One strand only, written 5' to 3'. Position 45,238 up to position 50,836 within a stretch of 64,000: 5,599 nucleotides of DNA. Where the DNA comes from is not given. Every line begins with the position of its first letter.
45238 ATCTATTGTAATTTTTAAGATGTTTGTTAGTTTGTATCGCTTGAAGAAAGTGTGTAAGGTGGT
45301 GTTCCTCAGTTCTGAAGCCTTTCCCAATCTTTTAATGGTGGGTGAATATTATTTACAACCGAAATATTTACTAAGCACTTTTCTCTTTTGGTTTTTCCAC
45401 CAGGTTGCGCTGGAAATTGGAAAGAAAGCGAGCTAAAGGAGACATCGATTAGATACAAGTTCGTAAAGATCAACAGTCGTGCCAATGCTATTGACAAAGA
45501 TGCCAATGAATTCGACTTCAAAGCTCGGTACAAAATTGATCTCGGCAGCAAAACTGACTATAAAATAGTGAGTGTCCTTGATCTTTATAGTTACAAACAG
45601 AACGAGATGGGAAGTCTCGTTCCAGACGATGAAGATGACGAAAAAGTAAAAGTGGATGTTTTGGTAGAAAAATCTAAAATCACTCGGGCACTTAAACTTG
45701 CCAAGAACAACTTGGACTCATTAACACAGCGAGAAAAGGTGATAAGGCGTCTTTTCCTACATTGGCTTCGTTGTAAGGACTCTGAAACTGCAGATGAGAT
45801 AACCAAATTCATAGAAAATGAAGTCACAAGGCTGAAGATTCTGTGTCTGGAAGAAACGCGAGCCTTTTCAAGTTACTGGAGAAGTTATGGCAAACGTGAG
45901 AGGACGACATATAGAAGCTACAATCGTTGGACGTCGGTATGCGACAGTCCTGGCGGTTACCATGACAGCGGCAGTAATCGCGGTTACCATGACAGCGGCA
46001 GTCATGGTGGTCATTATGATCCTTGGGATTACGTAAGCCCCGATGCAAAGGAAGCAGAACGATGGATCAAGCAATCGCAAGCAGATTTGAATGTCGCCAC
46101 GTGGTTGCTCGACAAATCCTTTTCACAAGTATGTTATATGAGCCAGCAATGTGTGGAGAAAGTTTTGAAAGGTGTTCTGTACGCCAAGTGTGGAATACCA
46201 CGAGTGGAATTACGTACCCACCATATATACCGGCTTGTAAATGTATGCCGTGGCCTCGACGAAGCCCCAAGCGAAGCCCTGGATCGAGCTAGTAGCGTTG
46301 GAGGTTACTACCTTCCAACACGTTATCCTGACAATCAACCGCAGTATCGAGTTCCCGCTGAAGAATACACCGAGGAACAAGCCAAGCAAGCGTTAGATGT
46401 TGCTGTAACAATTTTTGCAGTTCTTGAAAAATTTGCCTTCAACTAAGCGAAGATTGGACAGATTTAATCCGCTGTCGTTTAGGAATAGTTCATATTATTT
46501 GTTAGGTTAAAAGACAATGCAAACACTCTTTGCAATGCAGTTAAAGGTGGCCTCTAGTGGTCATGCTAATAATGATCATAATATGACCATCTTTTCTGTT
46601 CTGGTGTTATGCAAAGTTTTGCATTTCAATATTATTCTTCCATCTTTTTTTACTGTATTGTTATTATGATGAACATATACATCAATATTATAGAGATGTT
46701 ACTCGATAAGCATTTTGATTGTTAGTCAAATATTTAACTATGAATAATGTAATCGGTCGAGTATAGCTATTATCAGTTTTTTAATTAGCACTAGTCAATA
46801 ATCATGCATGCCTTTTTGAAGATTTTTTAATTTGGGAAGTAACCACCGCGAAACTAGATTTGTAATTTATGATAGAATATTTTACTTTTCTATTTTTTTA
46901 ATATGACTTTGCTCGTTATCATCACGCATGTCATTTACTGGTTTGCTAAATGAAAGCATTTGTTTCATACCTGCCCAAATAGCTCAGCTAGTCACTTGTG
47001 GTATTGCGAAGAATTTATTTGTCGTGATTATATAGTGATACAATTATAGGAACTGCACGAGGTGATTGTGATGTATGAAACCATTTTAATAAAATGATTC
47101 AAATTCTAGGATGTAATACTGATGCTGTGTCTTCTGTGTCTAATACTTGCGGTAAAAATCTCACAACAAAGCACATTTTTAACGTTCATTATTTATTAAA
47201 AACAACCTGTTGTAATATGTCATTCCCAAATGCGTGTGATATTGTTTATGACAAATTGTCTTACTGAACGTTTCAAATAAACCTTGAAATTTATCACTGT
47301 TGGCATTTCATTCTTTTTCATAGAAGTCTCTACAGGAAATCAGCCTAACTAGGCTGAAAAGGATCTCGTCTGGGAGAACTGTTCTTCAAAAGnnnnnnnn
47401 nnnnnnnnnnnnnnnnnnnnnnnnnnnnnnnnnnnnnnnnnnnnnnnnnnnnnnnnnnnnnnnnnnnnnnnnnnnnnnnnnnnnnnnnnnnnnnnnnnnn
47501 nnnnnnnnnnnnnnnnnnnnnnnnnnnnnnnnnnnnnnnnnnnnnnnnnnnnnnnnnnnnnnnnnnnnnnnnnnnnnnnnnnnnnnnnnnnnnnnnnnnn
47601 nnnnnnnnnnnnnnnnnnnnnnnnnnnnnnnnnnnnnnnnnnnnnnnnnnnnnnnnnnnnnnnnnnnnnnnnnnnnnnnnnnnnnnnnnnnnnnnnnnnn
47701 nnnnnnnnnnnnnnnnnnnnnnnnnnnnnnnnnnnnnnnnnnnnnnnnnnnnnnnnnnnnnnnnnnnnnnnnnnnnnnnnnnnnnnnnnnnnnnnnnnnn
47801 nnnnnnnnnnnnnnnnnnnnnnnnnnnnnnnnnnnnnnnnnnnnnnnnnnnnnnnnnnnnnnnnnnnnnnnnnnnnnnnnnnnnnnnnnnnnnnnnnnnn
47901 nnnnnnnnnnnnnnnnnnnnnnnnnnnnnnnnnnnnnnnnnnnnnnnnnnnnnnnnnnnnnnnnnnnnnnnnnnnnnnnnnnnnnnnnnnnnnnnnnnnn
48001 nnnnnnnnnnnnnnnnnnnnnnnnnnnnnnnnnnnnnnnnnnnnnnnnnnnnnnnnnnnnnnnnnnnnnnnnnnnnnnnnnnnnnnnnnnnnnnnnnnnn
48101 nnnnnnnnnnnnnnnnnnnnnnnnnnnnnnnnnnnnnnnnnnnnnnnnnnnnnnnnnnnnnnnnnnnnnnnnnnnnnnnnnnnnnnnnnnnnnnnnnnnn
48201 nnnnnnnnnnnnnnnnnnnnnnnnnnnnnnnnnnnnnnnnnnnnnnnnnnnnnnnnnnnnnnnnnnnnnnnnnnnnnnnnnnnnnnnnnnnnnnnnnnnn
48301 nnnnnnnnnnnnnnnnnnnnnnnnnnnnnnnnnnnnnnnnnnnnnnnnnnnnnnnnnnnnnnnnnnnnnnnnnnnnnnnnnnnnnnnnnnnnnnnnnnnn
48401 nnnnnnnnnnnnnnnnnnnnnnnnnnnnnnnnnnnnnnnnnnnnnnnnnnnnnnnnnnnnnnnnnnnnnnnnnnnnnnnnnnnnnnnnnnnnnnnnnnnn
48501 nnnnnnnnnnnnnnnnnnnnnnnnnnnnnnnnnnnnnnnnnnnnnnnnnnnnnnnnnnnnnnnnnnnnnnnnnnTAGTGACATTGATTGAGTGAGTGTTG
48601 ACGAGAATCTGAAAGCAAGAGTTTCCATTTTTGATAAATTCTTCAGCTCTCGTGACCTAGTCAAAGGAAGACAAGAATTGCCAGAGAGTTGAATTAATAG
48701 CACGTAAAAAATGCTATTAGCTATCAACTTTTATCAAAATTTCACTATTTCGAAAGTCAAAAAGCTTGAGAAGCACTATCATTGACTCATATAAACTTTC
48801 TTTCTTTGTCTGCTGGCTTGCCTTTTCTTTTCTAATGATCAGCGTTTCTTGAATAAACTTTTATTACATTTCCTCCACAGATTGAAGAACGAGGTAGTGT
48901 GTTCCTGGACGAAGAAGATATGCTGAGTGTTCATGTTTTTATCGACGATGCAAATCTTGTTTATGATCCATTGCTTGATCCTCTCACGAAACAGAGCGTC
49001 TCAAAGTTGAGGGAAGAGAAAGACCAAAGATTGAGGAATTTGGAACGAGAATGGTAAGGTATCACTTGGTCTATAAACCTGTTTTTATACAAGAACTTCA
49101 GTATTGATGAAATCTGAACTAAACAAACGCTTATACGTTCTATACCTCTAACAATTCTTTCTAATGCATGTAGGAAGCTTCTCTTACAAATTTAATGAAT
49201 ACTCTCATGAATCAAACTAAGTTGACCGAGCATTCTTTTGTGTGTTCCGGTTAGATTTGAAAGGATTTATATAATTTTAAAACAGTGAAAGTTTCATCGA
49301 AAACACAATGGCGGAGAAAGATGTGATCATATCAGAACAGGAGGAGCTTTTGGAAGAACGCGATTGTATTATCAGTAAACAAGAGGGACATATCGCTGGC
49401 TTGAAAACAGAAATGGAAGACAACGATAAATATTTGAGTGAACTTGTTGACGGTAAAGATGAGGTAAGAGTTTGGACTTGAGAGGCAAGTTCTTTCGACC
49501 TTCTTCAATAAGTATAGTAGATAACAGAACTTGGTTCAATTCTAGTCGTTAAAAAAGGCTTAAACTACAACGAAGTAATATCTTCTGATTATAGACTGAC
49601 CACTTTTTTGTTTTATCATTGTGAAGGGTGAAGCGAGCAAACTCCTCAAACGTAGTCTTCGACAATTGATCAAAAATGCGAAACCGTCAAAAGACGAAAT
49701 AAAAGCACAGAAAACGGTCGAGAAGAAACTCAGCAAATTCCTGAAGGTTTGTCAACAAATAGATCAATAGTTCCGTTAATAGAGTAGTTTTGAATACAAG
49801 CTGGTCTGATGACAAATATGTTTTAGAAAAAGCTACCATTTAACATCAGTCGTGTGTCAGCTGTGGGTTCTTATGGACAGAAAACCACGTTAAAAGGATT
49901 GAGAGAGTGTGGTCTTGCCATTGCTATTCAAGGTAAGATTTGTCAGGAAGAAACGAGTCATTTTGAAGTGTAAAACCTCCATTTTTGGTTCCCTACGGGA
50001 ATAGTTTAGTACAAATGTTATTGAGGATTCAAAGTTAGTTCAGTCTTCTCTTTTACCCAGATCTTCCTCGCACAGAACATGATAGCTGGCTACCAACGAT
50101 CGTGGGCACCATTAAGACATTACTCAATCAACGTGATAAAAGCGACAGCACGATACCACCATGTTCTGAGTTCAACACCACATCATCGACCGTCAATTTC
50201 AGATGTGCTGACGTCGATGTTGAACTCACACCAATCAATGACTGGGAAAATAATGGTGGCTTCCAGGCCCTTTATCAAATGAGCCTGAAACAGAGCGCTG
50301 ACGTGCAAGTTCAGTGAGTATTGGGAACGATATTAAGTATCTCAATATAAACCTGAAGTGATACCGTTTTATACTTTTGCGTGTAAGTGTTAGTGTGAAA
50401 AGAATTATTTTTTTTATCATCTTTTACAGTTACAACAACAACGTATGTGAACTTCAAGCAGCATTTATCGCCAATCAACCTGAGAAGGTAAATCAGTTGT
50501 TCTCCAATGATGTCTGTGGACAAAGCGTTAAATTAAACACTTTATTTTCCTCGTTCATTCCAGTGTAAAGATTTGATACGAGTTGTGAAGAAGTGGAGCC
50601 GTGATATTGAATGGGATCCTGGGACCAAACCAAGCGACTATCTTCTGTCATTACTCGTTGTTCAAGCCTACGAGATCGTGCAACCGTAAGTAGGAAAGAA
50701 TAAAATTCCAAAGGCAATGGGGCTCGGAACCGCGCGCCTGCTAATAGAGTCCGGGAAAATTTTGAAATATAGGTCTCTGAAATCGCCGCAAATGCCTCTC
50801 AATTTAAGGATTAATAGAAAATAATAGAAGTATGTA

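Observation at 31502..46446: Invertebrate sacsin ortholog: three HATPase-like repeats in a giant exon, HEPN retained, J domain degenerate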

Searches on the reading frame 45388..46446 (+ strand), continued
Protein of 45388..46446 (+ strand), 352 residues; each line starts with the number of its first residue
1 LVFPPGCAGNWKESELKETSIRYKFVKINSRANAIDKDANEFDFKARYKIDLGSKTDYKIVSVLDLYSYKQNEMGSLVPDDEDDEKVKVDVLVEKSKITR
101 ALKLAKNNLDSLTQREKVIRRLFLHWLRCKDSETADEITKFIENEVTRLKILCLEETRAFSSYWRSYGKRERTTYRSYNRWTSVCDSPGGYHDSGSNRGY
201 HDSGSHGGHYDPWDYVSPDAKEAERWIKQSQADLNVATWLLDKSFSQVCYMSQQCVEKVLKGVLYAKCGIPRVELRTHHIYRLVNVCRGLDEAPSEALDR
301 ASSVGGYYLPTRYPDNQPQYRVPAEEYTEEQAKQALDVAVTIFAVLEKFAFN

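Call 56: fold_search(model_id=the predicted structure, library=pdb)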
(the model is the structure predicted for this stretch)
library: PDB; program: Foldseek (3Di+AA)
matches with E <= 10: 368; with E <= 0.001: 3
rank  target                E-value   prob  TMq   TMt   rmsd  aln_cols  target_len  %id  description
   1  1wol                  4.3e-05  1.00  0.28  0.73   4.9       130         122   30  Crystal Structure of ST0689, an archaeal HEPN homologue (released 2005-11-22)
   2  1ufb_A                9.1e-05  1.00  0.30  0.75   3.5       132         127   31  Crystal structure of TT1696 from Thermus thermophilus HB8 (released 2003-11-28)
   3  3o10_C                8.4e-04  1.00  0.29  0.66   5.1       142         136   24  Crystal structure of the HEPN domain from human sacsin (released 2011-03-30)
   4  3o10_A                2.1e-03  1.00  0.30  0.66   4.7       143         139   23  Crystal structure of the HEPN domain from human sacsin (released 2011-03-30)
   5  3o10_D                5.3e-03  1.00  0.30  0.66   4.9       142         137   22  Crystal structure of the HEPN domain from human sacsin (released 2011-03-30)
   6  5fsh_A                4.4e-02  0.89  0.26  0.20  20.1       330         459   11  Crystal structure of Thermus thermophilus Csm6 (released 2016-01-27)
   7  8jbb_B                4.9e-02  0.89  0.24  0.19  18.9       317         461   11  Crystal Structure of the Csm6 from Thermus thermophilus HB8 in complex with A2>p (released 2023-12-13)
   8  8jh1_A                6.2e-02  0.89  0.24  0.19  17.3       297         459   10  Crystal Structure of the Csm6 Y161A mutant from Thermus thermophilus HB8 in complex with cyclic-tetraadenylate (cA4) (released 2023-12-13)
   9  8jbb_A                7.1e-02  0.85  0.25  0.20  19.1       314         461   10  Crystal Structure of the Csm6 from Thermus thermophilus HB8 in complex with A2>p (released 2023-12-13)
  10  5fsh_B                7.4e-02  0.85  0.25  0.20  19.0       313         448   11  Crystal structure of Thermus thermophilus Csm6 (released 2016-01-27)
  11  2hsb                  9.9e-02  1.00  0.28  0.71   4.1       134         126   13  Crystal structure of a hepn domain containing protein (af_0298) from archaeoglobus fulgidus at 1.95 A resolution (released 2006-08-15)
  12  4nqf_B                1.0e-01  1.00  0.27  0.57   5.6       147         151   14  Crystal structure of HEPN domain protein (released 2014-03-26)
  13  4nqf_A                1.4e-01  1.00  0.26  0.58   5.5       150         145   14  Crystal structure of HEPN domain protein (released 2014-03-26)
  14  9qpq_I                2.0e-01  0.15  0.14  0.15  16.6       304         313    9  The structure of the COPI leaf bound to GOLPH3 (released 2025-10-22)
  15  8jbc_A                2.2e-01  0.60  0.24  0.18  18.9       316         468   10  Crystal Structure of the Csm6 K137A mutant from Thermus thermophilus HB8 in its apo form (released 2023-12-13)
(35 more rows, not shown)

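Call 57: find_encoding_contigs(protein=P0001, flank=5000, max_places=3)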
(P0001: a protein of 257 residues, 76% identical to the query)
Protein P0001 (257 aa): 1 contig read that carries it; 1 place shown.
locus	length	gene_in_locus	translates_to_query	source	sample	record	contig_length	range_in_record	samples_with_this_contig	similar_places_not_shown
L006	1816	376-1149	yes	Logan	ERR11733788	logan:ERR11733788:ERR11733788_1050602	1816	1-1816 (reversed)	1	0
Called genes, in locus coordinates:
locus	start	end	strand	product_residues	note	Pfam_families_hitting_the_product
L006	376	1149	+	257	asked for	PF05168:HEPN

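Call 58: find_encoding_contigs(protein=P0042, flank=5000, max_places=3)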
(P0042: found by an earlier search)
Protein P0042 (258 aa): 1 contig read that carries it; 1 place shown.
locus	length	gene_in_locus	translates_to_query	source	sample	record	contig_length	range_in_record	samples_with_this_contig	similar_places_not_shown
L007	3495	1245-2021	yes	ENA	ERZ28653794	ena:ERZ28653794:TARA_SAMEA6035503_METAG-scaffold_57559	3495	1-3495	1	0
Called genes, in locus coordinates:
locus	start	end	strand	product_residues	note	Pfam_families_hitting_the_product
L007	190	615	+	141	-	-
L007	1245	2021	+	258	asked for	PF05168:HEPN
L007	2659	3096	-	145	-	-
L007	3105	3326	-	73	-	-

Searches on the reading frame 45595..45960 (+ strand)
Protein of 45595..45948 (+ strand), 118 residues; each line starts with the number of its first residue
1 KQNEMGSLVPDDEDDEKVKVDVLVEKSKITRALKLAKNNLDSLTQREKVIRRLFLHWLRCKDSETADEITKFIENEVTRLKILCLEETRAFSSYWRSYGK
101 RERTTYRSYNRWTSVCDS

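Call 35: search_solved_structures(query=window:45595-45948:+, max_evalue=10, show_alignments=3)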
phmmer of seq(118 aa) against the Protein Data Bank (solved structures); distinct sequences matched with E-value up to 10: 2.
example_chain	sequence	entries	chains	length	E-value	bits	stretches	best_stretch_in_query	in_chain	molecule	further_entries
1iur_A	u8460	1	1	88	0.00041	23.7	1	44-84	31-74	KIAA0730 protein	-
3gw4_A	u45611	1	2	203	1.5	12.3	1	29-81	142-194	Uncharacterized protein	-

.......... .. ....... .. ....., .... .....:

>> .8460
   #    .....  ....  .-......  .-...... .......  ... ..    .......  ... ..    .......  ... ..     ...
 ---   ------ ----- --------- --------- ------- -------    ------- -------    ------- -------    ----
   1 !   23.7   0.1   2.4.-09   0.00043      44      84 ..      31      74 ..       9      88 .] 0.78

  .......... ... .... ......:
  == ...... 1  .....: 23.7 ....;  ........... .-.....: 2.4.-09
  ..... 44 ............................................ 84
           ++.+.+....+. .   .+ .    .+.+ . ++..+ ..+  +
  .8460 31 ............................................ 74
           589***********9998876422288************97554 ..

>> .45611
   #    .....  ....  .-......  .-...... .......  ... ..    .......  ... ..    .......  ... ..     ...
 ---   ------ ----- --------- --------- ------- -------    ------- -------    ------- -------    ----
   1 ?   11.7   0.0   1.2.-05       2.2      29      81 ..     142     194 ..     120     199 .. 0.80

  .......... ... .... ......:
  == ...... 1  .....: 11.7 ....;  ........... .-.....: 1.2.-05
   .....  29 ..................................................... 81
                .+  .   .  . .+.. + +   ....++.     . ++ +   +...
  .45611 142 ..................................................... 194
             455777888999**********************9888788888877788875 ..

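Call 77: predict_structure(alignment_id=A2)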
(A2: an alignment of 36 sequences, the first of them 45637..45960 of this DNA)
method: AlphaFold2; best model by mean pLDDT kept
length: 108 residues; sequences in the alignment: 36
mean_pLDDT: 84.0   pTM: 0.68
mean pLDDT of the five models: 84.0, 81.9, 80.8, 74.8, 62.7
residues with pLDDT >= 90: 48; 70-90: 46; 50-70: 11; < 50: 3
segments of 3 or more residues with pLDDT < 50: none
pLDDT, mean of each block of 10 residues (from residue 1): 69 94 93 91 80 91 93 89 83 76 60
secondary structure, 60 per line:
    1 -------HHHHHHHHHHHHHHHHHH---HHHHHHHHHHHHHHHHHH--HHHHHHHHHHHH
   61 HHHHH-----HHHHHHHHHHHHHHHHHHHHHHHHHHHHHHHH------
elements in order: H8-25 H29-46 H49-65 H71-102

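Call 79: fold_search(model_id=the predicted structure, library=pdb)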
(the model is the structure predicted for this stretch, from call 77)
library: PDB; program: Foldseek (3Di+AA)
matches with E <= 10: 177; with E <= 0.001: 0
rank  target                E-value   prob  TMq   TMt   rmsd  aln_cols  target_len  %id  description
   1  8bz7_B                5.9e-01  0.66  0.45  0.11   6.1       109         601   11  Crystal structure of the L. monocytogenes RmlT in complex with TDP-rhamnose (released 2023-12-27)
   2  9cc4_A                7.4e-01  0.30  0.34  0.22   8.5       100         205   18  Crystal structure of Z4 c3ii (released 2025-06-25)
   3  5guj                  1.2e+00  0.51  0.39  0.16   4.4        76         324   14  Crystal structure of the Bacillus subtilis DnaG RNA Polymerase Domain, natural degradation of full length DnaG (released 2017-04-19)
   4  9cu8_A                1.3e+00  0.35  0.40  0.41   8.5        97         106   14  Crystal Structure of TNFR2 TNFR2_mb1 Complex (released 2024-12-04)
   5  5cwh                  1.5e+00  0.69  0.48  0.36   4.5        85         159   18  Crystal structure of de novo designed helical repeat protein DHR14 (released 2015-12-16)
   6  7n1k                  1.6e+00  0.69  0.42  0.67   2.7        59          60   20  Crystal structure of a de novo-designed mini-protein targeting FGFR (released 2022-04-06)
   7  3zta                  1.7e+00  0.16  0.32  0.28   7.7       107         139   15  The bacterial stressosome: a modular system that has been adapted to control secondary messenger signaling (released 2012-02-22)
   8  5cwb                  1.9e+00  0.69  0.53  0.32   3.0        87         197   13  Crystal structure of de novo designed helical repeat protein DHR4 (released 2015-12-16)
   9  8fmw_T                1.9e+00  0.38  0.39  0.47   8.8        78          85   19  The structure of a hibernating ribosome in the Lyme disease pathogen (released 2023-11-08)
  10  9dis_A                2.0e+00  0.18  0.33  0.32  10.0        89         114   16  Cryo-EM structure of the heme/hemoglobin transporter ChuA, in complex with de novo designed binder H3 (released 2025-05-21)
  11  5h78_A                2.1e+00  0.60  0.51  0.31   3.7        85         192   13  Crystal structure of the PKA-DHR14 fusion protein (released 2017-06-28)
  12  5iz2_B                2.1e+00  0.30  0.43  0.39   5.3       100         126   15  Crystal structure of the N. clavipes spidroin NTD at pH 6.5 (released 2016-07-27)
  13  1f20                  2.3e+00  0.20  0.30  0.09   6.1        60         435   20  CRYSTAL STRUCTURE OF RAT NEURONAL NITRIC-OXIDE SYNTHASE FAD/NADP+ DOMAIN AT 1.9A RESOLUTION. (released 2001-10-10)
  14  6e9x_A                2.3e+00  0.12  0.27  0.19  12.6       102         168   12  DHF91 filament (released 2018-11-21)
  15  8xyv_A                2.3e+00  0.11  0.27  0.29  13.1        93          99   14  De novo designed protein 0705-5 (released 2024-10-02)
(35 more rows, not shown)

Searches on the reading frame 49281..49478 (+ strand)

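Call 28: search_protein_families(library=pfam, proteins=[window:49281-49478:+], max_evalue=1)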
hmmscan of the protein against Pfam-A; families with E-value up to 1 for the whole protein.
window:49281-49478:+ (66 aa): 2 families
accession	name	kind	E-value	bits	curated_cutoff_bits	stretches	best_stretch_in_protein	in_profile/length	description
PF12072.13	RNase_Y_N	-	0.037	13.9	32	1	6-59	83-136/201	RNase Y N-terminal region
PF12329.13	TMF_DNA_bd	-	0.23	11.9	35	1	6-57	3-54/74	TATA element modulatory factor 1 DNA binding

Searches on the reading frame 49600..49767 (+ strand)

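Call 28: search_protein_families(library=pfam, proteins=[window:49600-49767:+], max_evalue=1)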
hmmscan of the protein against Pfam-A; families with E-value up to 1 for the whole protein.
window:49600-49767:+ (56 aa): 1 family
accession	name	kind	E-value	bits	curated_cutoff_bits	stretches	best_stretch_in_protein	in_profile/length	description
PF25304.1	WH_eIF2D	-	0.0054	17.4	27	1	21-53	30-62/92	eIF2D winged helix domain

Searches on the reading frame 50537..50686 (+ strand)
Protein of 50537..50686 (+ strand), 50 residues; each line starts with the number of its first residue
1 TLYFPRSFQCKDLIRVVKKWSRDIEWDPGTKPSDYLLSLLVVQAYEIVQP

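Call 28: search_protein_families(library=pfam, proteins=[window:50537-50686:+], max_evalue=1)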
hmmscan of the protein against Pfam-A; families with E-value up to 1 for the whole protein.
window:50537-50686:+ (50 aa): 2 families
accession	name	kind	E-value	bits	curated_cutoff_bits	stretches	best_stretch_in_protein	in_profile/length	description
PF10421.14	OAS1_C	-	0.0012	18.9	19.9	1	7-46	40-81/188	2'-5'-oligoadenylate synthetase 1, domain 2, C-terminus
PF21713.2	DncV_C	-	0.091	13.1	28.4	1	11-42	5-34/135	Cyclic GMP-AMP synthase, C-terminal domain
